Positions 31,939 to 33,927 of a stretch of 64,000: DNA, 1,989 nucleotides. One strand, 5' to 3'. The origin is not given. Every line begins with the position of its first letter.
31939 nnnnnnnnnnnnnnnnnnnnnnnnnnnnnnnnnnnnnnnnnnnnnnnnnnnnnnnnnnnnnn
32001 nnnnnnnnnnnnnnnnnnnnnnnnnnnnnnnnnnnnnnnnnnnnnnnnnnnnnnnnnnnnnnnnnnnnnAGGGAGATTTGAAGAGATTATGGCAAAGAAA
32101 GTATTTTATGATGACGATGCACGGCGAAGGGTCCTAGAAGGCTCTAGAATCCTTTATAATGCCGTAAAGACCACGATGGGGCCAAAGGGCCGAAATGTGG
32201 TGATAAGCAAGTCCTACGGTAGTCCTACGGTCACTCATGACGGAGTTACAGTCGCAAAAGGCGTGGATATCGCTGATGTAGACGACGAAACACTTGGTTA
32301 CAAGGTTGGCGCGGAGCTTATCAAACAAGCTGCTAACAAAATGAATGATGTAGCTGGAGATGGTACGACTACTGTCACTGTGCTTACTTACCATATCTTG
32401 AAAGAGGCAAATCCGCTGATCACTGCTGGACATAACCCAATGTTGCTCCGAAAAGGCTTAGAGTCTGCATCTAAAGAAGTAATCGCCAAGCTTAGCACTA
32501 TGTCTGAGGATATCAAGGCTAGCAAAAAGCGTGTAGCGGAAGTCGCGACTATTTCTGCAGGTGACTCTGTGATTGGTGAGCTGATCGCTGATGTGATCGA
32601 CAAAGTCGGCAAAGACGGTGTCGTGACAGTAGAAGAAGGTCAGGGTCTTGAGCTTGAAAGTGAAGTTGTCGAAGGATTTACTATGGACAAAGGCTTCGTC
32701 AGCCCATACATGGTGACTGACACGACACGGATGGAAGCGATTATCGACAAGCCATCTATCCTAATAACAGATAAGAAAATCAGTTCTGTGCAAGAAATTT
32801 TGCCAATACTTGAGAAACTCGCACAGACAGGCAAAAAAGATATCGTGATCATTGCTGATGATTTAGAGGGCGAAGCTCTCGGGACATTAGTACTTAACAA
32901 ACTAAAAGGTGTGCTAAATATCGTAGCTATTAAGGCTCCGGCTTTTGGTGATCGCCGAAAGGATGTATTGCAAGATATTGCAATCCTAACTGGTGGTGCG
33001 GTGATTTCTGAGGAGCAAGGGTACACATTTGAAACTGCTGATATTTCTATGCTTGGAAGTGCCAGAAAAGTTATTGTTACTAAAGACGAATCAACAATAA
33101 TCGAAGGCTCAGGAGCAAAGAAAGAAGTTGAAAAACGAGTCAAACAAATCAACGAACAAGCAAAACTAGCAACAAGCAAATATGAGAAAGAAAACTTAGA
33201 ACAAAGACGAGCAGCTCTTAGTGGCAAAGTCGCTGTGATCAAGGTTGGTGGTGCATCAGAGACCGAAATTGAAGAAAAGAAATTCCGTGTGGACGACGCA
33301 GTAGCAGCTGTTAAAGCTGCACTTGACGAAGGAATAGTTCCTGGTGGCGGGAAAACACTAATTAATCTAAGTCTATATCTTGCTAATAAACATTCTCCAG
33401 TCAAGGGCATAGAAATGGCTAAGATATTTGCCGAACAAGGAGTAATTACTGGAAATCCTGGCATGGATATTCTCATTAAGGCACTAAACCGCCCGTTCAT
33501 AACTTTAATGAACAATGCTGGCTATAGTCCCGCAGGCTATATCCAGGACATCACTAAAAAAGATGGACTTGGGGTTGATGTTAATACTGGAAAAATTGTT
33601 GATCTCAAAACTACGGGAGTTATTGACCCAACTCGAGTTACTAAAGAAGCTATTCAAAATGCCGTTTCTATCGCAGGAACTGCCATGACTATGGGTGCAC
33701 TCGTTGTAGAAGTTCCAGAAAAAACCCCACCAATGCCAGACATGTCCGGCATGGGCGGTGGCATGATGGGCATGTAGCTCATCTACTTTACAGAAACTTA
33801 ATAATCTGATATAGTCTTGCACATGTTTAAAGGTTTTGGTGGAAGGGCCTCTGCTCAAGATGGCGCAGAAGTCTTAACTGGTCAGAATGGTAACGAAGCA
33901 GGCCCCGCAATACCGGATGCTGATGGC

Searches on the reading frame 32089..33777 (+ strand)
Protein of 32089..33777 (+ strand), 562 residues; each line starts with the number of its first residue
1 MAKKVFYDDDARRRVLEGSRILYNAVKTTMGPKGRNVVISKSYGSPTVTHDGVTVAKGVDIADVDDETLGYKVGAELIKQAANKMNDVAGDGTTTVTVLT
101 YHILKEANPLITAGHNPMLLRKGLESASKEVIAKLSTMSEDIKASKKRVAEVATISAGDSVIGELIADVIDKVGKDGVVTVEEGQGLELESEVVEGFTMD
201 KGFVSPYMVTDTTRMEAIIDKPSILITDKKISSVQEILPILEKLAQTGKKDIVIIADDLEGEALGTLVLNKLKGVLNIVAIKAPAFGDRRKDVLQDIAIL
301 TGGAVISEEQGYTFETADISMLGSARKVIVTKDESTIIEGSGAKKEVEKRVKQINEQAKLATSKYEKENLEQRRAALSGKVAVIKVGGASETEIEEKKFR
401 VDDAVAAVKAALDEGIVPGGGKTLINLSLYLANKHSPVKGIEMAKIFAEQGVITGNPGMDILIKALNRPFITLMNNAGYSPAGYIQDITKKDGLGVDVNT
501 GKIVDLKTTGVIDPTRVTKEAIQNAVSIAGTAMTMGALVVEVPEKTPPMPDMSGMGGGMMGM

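Call 9: search_protein_families(library=pfam, proteins=[window:32089-33777:+], max_evalue=0.01)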
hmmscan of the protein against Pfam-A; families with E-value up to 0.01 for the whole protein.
window:32089-33777:+ (562 aa): 2 families
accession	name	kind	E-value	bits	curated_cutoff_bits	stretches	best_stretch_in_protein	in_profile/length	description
PF00118.29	Cpn60_TCP1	-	3.4e-65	221.1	34.3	1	22-540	1-487/490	TCP-1/cpn60 chaperonin family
PF16360.10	GTP-bdg_M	-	0.00053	20.9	29.5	1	357-414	10-67/79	GTP-binding GTPase Middle Region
